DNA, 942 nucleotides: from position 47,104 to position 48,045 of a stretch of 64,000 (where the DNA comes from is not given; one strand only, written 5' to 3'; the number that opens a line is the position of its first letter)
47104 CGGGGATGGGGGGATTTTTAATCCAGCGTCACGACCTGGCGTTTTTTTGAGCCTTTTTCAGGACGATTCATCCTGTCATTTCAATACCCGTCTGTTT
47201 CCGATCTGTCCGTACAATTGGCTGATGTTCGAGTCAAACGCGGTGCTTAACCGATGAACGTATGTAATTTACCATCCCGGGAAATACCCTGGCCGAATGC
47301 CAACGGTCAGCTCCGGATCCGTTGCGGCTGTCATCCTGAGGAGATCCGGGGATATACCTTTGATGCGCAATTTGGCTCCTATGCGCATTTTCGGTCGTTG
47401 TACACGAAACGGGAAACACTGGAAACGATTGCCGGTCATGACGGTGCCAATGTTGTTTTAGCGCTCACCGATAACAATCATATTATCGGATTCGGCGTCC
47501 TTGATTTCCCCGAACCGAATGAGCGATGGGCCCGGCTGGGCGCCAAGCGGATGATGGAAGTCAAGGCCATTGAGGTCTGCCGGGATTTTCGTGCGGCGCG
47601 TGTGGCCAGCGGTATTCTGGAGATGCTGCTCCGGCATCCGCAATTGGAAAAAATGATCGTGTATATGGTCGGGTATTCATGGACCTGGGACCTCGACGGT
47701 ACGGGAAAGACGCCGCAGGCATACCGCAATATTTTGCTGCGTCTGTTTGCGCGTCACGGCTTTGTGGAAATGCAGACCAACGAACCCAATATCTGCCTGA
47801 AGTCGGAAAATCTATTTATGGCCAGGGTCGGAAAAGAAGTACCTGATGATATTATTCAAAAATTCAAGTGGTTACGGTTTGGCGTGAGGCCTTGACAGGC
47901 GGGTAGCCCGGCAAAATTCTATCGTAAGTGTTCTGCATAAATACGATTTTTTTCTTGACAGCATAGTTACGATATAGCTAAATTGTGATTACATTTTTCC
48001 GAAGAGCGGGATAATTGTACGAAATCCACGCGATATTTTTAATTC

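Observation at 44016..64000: Apparently complete class II (ATP-independent, tungsten/selenium) benzoyl-CoA reductase locus with ring-cleavage genes and an Etf/membrane Fe-S module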

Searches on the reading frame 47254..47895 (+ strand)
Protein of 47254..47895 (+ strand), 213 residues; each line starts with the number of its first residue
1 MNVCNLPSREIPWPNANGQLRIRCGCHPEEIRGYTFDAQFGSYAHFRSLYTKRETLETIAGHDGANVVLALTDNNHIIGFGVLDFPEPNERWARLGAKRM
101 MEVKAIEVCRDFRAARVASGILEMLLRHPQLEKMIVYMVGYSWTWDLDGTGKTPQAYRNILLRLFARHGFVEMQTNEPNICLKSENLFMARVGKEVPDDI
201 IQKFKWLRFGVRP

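Call 3: search_protein_families(library=pfam, proteins=[window:47254-47895:+])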
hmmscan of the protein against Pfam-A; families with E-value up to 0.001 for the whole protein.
window:47254-47895:+ (213 aa): 0 families

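Call 8: search_protein_families(library=ncbifam, proteins=[window:47254-47895:+], max_evalue=0.00001)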
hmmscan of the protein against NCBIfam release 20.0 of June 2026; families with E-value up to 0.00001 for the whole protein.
window:47254-47895:+ (213 aa): 0 families

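Call 15: search_protein_families(library=pfam, proteins=[window:47254-47895:+], max_evalue=1)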
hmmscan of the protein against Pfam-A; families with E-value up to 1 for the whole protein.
window:47254-47895:+ (213 aa): 1 family
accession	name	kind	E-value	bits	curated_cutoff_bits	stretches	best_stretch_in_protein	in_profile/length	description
PF00583.31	Acetyltransf_1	-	0.11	13.2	20.7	1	56-128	25-87/116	Acetyltransferase (GNAT) family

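Call 43: find_homologous_proteins(query=window:47254-47895:+)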
Query window:47254-47895:+ (213 aa): 1323 proteins with E <= 0.001 among 1427 candidates; the best 120 are listed.
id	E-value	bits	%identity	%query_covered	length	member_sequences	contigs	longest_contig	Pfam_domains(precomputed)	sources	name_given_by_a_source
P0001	4.1e-144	496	99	100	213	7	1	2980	-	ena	-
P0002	5.1e-117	407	82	100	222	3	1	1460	-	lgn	-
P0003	2.8e-113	395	80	100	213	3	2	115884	-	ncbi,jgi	jgi:acetoin utilization protein AcuA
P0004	1.1e-112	393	79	100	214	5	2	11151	-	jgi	-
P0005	2.1e-112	392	79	100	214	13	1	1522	-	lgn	-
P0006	5.0e-110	384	77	100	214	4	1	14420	-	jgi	-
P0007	2.4e-108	379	77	100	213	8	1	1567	-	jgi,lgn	jgi:acetoin utilization protein AcuA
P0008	7.4e-108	377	77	100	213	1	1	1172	-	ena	-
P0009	2.2e-106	372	75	100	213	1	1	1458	-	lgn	-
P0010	7.4e-106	370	74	100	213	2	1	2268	-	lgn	-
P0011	7.7e-106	370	72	100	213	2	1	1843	-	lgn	-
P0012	4.2e-104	365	76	96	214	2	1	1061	-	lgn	-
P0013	4.1e-99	348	70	100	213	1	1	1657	-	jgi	-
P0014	5.4e-98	345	70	100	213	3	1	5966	-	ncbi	-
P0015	1.4e-87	311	64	97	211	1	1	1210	-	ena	-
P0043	2.5e-79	284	62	92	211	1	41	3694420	-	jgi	jgi:acetoin utilization protein AcuA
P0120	5.9e-77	276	59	96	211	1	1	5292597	-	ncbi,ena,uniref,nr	ncbi:hypothetical protein [uncultured Desulfosarcina sp.]|uniref:hypothetical protein n=1 Tax=uncult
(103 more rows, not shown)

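Call 44: search_solved_structures(query=window:47254-47895:+, max_evalue=1, show_alignments=1)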
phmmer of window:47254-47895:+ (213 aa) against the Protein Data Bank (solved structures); distinct sequences matched with E-value up to 1: 4.
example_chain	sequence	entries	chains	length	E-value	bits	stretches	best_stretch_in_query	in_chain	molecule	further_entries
9g7f_C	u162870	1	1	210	1.1e-28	103.3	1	15-210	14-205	Acetoin utilization protein AcuA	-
2q04_A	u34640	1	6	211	4.1e-24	88.4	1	44-209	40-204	Acetoin utilization protein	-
3qnm_A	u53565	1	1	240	0.18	14.4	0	29-55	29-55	Haloacid dehalogenase-like hydrolase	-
9fi8_HB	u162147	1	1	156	0.99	12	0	127-164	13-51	Ribosomal protein S9, putative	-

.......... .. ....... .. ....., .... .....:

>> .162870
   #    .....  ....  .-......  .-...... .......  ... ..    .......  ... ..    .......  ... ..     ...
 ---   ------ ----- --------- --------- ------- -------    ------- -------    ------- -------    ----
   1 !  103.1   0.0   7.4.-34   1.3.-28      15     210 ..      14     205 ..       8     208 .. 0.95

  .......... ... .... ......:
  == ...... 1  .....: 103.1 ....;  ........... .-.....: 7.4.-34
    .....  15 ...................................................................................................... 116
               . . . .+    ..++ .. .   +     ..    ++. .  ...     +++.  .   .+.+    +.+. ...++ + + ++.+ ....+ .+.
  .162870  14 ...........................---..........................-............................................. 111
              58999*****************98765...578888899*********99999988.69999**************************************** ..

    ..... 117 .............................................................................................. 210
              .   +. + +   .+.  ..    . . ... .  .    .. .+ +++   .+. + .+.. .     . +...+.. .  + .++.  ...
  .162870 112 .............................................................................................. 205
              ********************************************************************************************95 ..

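Call 46: find_encoding_contigs(protein=P0120, flank=8000, max_places=2)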
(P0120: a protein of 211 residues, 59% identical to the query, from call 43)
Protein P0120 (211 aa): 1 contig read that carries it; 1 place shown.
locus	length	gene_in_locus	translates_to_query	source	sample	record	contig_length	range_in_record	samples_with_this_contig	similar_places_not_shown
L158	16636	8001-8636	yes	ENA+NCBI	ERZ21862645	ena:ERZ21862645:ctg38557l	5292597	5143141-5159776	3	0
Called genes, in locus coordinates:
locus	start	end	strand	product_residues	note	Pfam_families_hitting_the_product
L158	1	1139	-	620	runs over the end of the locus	PF01855:POR_N, PF02775:TPP_enzyme_C, PF00037:Fer4 (weak)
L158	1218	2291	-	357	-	PF08240:ADH_N, PF00107:ADH_zinc_N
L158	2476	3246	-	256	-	PF00378:ECH_1, PF16113:ECH_2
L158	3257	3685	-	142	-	PF12172:zf-ChsH2, PF01796:OB_ChsH2_C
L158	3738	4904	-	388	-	PF00108:Thiolase_N, PF00109:ketoacyl-synt (faint), PF22691:Thiolase_C_1, PF02803:Thiolase_C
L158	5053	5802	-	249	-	PF00106:adh_short, PF08659:KR, PF23441:SDR (weak), PF13561:adh_short_C2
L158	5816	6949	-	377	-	PF00378:ECH_1, PF16113:ECH_2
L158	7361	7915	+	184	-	PF00583:Acetyltransf_1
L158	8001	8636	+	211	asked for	-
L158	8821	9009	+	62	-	-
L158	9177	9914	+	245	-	PF01693:Cauli_VI, PF00075:RNase_H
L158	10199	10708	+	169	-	PF07238:PilZ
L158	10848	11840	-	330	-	PF08279:HTH_11, PF19187:HTH_PafC (faint), PF13280:WYL, PF25583:WCX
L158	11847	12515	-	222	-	PF05175:MTS, PF10294:Methyltransf_16, PF13489:Methyltransf_23 (weak), PF06325:PrmA (weak), PF13847:Methyltransf_31, PF08241:Methyltransf_11, PF08242:Methyltransf_12, PF13649:Methyltransf_25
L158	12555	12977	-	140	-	PF00582:Usp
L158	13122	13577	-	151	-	PF03061:4HBT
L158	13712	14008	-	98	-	PF18505:DUF5619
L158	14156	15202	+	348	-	-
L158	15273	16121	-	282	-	PF01694:Rhomboid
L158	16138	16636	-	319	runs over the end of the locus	PF00248:Aldo_ket_red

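Call 47: find_encoding_contigs(protein=P0043, flank=8000, max_places=2)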
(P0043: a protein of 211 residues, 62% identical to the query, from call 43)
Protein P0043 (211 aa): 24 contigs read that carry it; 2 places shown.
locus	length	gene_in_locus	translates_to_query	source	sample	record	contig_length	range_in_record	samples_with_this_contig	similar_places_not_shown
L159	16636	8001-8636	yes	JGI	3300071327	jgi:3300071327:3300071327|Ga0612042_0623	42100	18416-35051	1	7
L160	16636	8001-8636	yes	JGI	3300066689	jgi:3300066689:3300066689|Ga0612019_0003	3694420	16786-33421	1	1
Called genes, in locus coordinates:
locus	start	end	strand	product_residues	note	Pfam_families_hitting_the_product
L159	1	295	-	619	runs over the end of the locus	PF01855:POR_N, PF02775:TPP_enzyme_C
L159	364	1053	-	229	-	PF00440:TetR_N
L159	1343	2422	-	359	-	PF08240:ADH_N, PF00107:ADH_zinc_N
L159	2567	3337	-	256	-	PF00378:ECH_1, PF16113:ECH_2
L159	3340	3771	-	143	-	PF12172:zf-ChsH2, PF01796:OB_ChsH2_C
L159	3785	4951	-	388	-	PF00108:Thiolase_N, PF00109:ketoacyl-synt (faint), PF22691:Thiolase_C_1, PF02803:Thiolase_C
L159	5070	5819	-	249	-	PF00106:adh_short, PF08659:KR, PF13561:adh_short_C2, PF23441:SDR (weak)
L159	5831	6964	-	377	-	PF00378:ECH_1, PF16113:ECH_2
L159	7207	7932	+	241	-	PF00583:Acetyltransf_1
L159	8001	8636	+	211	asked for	-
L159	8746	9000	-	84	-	PF06397:Desulfoferrod_N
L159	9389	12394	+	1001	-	PF01339:CheB_methylest, PF03705:CheR_N, PF01739:CheR, PF13596:PAS_10, PF00989:PAS, PF08448:PAS_4 (weak), PF13188:PAS_8 (weak), PF13426:PAS_9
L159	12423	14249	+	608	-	PF00989:PAS (weak), PF13426:PAS_9 (weak), PF24820:Diguanyl_cycl_sensor, PF01590:GAF (faint), PF07730:HisKA_3, PF02518:HATPase_c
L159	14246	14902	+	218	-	PF00072:Response_reg, PF00196:GerE, PF13384:HTH_23 (faint)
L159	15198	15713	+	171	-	PF00072:Response_reg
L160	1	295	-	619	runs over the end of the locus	PF01855:POR_N, PF02775:TPP_enzyme_C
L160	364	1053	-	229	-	PF00440:TetR_N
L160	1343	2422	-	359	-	PF08240:ADH_N, PF00107:ADH_zinc_N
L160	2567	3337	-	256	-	PF00378:ECH_1, PF16113:ECH_2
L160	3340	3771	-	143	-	PF12172:zf-ChsH2, PF01796:OB_ChsH2_C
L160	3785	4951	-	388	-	PF00108:Thiolase_N, PF00109:ketoacyl-synt (faint), PF22691:Thiolase_C_1, PF02803:Thiolase_C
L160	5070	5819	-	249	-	PF00106:adh_short, PF08659:KR, PF13561:adh_short_C2, PF23441:SDR (weak)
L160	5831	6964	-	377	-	PF00378:ECH_1, PF16113:ECH_2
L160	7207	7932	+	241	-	PF00583:Acetyltransf_1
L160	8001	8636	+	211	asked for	-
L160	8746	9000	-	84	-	PF06397:Desulfoferrod_N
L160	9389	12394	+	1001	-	PF01339:CheB_methylest, PF03705:CheR_N, PF01739:CheR, PF13596:PAS_10, PF00989:PAS, PF08448:PAS_4 (weak), PF13188:PAS_8 (weak), PF13426:PAS_9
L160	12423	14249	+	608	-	PF00989:PAS (weak), PF13426:PAS_9 (weak), PF24820:Diguanyl_cycl_sensor, PF01590:GAF (faint), PF07730:HisKA_3, PF02518:HATPase_c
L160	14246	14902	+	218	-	PF00072:Response_reg, PF00196:GerE, PF13384:HTH_23 (faint)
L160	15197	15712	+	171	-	PF00072:Response_reg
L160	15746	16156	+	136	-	-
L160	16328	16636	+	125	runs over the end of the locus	-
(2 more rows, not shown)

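Call 49: find_related_loci(query=A1, collection=genome_contigs, flank=10000)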
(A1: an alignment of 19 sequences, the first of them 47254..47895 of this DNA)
Query A1 (213 aa) in genome_contigs; peptide patterns used: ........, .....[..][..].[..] (x = any residue, [..] = any of these).
294 stretches matched a pattern; 269 encode a relative of the query (tblastn E <= 1e-3); the best 80 are kept; 80 distinct loci.
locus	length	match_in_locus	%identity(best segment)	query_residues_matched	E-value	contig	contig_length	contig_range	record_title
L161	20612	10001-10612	76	10-213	4e-108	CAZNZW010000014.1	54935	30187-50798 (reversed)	MAG TPA_asm: uncultured Desulfobacterales bacterium isolate binchicken_co67_137 genome assembly, contig: NODE_479_length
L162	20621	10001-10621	60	7-213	5e-87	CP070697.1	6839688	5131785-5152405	MAG: Desulfobacterales bacterium isolate bin589 chromosome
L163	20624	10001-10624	63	5-213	1e-85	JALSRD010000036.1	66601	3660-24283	MAG: Desulfobacterales bacterium isolate 356-308_metabat1_scaf2bin.028 356-308_scaffold_206_c1, whole genome shotgun seq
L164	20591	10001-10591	65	15-211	2e-85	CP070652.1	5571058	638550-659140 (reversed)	MAG: Deltaproteobacteria bacterium isolate bin85 chromosome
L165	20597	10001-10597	59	15-213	4e-85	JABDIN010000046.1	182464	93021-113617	MAG: Desulfobacteraceae bacterium isolate DS_bin_10 k127_414437, whole genome shotgun sequence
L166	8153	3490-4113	58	5-211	4e-85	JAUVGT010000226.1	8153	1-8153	MAG: Deltaproteobacteria bacterium isolate CSMAG_383 CSMAG_383_k141_1961359_length_8153_cov_7.0000, whole genome shotgun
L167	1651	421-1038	61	8-213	2e-89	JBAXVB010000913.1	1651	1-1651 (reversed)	MAG: Deltaproteobacteria bacterium isolate ELA676 MAG676_913, whole genome shotgun sequence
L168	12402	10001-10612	61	10-213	3e-84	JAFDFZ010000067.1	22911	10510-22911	MAG: Deltaproteobacteria bacterium isolate Meg22_1012_Bin_121 Meg22_1012_Bin_121_scaffold_5804, whole genome shotgun seq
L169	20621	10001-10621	58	7-213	1e-83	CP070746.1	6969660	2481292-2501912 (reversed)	MAG: Desulfobacterales bacterium isolate bin36 chromosome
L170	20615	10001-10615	58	9-213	1e-83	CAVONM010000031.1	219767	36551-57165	MAG: uncultured delta proteobacterium isolate MFD09779.bin.3.15 genome assembly, contig: contig_5809, whole genome shotg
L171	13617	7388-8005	58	8-213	2e-83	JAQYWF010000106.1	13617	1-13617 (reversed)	MAG: Desulfosarcina sp. isolate Hel50_75_bin69 k141_1808724_length_13617_cov_31.0623, whole genome shotgun sequence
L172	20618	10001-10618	61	8-213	3e-83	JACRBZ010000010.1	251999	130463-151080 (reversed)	MAG: Deltaproteobacteria bacterium isolate NC_groundwater_1633_Pr3_B-0.1um_51_17 SR-2_scaffold_141_455941, whole genome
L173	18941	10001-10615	60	9-213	3e-83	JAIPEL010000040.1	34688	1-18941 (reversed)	MAG: Desulfobacterales bacterium isolate Tobar15.5-16.5m-G19 Tobar15-5-16-5m-C693, whole genome shotgun sequence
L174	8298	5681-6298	59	6-211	5e-83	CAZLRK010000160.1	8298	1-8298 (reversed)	MAG TPA_asm: uncultured Desulfobacterales bacterium isolate SRP077602_co2_250 genome assembly, contig: NODE_12891_length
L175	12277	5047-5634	60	18-213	8e-83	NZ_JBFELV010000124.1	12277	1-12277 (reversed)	MAG: Desulfosarcina sp. isolate Mix_mud02.2020.12.6 k141_2368607_length_12277_cov_10.0000, whole genome shotgun sequence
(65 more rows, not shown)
